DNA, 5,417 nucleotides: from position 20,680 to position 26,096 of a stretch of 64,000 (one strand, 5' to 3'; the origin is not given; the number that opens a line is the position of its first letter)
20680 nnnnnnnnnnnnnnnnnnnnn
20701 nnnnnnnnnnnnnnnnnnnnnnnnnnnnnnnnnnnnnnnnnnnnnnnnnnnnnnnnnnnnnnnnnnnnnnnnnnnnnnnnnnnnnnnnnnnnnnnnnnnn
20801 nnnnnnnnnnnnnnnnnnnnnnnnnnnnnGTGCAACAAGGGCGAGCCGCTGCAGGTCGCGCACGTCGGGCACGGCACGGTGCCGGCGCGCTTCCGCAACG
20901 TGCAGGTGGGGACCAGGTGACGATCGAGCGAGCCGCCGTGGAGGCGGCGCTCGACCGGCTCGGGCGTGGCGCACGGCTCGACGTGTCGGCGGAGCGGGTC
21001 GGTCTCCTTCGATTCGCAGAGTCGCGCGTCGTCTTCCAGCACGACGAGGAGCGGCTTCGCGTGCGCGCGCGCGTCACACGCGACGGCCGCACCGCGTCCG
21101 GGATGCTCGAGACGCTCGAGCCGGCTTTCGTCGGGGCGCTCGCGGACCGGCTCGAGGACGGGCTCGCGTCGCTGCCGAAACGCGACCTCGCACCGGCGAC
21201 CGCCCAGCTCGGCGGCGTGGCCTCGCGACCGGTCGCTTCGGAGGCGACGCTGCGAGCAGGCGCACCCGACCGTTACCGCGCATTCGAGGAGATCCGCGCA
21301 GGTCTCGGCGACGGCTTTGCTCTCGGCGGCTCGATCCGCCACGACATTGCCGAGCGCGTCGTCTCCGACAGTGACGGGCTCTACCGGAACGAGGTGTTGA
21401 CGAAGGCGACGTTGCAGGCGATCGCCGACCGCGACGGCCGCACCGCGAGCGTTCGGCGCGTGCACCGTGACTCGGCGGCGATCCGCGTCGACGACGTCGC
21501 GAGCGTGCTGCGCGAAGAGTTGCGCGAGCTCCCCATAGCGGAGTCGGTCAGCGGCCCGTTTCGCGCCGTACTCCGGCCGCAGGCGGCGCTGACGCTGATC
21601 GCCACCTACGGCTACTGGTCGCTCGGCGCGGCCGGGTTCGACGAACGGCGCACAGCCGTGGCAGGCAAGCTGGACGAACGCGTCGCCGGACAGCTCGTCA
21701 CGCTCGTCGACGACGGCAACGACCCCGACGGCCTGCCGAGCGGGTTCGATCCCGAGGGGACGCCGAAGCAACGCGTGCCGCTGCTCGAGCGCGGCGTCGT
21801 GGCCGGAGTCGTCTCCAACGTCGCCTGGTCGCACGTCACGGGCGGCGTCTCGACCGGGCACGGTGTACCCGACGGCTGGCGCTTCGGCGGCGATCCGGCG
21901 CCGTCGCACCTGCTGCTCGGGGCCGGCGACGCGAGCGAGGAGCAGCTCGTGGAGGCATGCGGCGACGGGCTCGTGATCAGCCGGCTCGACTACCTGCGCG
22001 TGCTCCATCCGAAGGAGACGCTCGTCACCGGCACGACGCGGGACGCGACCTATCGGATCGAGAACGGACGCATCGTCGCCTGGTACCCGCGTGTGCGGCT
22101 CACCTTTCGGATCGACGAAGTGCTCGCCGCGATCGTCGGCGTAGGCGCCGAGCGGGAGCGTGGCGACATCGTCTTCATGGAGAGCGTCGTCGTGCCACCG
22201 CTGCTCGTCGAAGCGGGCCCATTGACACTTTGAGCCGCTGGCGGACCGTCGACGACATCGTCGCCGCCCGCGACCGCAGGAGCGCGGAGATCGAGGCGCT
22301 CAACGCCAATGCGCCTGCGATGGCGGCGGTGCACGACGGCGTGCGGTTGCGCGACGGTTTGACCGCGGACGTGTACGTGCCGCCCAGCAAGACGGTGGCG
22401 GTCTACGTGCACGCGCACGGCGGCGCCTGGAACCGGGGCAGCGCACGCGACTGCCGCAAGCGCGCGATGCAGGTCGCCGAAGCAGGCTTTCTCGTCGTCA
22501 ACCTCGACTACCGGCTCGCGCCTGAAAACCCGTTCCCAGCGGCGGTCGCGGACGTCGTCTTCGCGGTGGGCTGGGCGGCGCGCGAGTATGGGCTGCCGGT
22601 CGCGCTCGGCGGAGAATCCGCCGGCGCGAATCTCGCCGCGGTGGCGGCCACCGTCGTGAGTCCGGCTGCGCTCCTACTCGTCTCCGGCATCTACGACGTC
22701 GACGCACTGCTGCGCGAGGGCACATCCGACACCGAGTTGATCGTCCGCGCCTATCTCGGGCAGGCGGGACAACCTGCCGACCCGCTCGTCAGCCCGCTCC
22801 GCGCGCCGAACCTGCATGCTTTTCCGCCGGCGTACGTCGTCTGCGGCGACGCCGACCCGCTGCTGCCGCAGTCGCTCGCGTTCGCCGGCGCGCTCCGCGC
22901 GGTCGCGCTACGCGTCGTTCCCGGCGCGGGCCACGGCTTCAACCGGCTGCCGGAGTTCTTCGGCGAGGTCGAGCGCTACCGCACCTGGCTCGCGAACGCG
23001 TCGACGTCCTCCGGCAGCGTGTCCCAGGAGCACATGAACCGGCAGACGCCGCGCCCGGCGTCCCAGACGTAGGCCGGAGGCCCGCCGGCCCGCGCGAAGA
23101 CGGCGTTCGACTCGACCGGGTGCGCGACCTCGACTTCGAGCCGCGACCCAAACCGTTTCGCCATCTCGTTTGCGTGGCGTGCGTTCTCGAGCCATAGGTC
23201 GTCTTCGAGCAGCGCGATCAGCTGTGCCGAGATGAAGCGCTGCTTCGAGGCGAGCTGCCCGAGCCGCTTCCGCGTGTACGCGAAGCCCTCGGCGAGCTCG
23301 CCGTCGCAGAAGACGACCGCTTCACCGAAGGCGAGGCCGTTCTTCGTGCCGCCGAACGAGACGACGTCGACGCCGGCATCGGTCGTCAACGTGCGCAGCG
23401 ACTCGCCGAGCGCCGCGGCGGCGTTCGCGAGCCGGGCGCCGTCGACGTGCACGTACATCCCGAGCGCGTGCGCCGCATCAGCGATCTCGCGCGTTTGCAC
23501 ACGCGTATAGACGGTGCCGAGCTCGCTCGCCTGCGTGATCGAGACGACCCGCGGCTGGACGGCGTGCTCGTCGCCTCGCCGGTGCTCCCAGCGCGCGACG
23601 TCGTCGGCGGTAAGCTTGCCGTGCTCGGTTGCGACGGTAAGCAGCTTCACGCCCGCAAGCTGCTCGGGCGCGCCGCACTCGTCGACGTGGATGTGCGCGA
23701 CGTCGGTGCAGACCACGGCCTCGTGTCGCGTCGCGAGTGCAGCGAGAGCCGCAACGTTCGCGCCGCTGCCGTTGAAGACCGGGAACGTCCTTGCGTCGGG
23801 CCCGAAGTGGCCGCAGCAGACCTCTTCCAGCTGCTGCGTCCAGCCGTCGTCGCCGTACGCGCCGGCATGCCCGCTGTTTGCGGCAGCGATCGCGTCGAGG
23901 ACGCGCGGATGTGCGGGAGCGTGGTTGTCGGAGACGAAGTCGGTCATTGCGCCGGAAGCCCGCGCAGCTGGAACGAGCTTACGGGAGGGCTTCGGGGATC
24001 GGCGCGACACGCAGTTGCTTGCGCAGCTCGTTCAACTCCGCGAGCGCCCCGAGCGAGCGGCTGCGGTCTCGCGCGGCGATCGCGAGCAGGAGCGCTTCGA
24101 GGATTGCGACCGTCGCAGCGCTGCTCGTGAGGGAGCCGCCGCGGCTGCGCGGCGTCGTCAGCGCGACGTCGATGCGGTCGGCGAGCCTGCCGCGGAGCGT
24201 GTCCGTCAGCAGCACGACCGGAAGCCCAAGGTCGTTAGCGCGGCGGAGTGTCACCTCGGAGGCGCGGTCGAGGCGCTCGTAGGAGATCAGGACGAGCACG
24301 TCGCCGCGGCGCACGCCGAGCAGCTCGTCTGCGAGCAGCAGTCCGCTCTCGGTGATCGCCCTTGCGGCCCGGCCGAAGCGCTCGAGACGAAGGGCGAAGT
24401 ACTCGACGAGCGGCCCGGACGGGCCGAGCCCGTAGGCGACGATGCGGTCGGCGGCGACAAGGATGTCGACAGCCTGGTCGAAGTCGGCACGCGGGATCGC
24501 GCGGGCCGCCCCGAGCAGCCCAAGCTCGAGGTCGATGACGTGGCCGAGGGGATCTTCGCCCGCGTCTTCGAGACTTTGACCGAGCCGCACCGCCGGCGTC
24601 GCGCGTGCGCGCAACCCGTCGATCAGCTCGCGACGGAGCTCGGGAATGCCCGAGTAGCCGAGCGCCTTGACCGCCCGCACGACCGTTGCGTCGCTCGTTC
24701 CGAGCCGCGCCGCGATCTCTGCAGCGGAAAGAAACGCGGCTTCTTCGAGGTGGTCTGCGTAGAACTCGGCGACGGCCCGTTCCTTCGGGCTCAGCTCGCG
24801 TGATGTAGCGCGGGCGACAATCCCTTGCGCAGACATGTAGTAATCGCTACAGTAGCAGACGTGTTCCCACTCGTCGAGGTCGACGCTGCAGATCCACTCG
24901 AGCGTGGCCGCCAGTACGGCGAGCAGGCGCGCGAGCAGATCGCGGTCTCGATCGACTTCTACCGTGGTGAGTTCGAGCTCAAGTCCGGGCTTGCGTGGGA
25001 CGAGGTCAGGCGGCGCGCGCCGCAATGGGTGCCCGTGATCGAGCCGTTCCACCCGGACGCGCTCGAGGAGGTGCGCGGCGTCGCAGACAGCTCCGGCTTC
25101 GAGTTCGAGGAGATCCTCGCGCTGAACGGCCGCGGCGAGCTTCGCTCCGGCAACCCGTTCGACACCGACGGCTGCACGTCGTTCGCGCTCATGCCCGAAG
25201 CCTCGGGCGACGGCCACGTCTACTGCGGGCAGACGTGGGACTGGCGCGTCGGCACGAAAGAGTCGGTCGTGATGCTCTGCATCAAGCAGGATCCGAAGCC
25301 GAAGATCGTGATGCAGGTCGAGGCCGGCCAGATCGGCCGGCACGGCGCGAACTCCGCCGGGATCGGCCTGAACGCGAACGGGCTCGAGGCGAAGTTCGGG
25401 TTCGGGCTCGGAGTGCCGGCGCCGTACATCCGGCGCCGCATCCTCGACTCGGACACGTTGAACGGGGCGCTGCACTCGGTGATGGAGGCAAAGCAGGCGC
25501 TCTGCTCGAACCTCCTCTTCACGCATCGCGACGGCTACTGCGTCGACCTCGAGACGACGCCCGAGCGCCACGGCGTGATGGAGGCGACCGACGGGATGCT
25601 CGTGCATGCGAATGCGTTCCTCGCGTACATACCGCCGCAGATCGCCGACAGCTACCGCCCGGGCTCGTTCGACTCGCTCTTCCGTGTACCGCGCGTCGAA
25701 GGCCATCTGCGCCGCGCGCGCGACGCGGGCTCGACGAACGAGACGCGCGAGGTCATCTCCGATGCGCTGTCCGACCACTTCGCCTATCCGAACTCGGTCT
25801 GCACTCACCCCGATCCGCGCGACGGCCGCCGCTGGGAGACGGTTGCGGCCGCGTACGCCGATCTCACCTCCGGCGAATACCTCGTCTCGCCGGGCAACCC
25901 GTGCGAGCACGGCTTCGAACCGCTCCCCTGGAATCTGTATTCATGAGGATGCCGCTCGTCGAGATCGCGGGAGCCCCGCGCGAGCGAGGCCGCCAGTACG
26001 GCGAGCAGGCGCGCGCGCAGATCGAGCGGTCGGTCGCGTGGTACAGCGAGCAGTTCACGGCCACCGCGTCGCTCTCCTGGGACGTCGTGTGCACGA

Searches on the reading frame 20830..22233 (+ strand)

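Call 100: search_protein_families(library=pfam, proteins=[window:20830-22233:+], max_evalue=0.00001)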
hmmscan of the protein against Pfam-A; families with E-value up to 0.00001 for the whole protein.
window:20830-22233:+ (467 aa): 1 family
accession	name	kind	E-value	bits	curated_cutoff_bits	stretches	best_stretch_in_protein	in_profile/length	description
PF19289.4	PmbA_TldD_3rd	-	1.9e-30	106.1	22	1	242-461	2-214/220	PmbA/TldA metallopeptidase C-terminal domain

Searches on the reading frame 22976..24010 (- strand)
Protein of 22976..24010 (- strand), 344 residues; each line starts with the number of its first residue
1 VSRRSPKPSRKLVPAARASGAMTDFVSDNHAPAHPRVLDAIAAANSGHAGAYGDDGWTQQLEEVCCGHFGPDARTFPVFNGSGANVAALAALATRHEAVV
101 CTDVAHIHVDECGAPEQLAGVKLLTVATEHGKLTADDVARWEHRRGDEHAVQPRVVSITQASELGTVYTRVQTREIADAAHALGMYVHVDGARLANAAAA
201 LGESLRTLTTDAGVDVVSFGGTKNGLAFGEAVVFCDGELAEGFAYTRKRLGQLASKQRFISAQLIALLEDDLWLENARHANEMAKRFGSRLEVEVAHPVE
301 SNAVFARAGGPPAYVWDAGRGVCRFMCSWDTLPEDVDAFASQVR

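Call 100: search_protein_families(library=pfam, proteins=[window:22976-24010:-], max_evalue=0.00001)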
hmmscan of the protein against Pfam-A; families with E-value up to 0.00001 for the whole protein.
window:22976-24010:- (344 aa): 1 family
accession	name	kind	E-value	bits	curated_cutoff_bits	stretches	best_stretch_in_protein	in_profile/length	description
PF01212.27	Beta_elim_lyase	-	3.2e-49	168.2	27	1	24-305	1-282/288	Beta-eliminating lyase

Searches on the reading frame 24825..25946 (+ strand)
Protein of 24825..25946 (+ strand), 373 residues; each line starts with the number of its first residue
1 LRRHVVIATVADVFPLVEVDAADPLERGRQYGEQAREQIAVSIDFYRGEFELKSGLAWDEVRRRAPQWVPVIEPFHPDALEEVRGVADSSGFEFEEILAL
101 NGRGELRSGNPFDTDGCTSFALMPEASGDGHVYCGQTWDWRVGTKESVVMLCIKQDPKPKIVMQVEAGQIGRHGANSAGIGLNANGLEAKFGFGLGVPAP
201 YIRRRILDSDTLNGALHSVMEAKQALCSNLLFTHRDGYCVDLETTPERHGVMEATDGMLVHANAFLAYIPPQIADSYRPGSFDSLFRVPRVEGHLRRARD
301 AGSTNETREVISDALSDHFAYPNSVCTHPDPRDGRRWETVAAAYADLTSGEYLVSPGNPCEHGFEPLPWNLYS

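Call 35: search_protein_families(library=pfam, proteins=[window:24825-25946:+], max_evalue=0.001)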
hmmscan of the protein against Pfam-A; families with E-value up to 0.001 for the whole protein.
window:24825-25946:+ (373 aa): 1 family
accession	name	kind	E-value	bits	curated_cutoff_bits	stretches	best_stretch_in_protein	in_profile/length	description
PF03417.21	AAT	-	8.4e-10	39.1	23.2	1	129-324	5-190/225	Acyl-coenzyme A:6-aminopenicillanic acid acyl-transferase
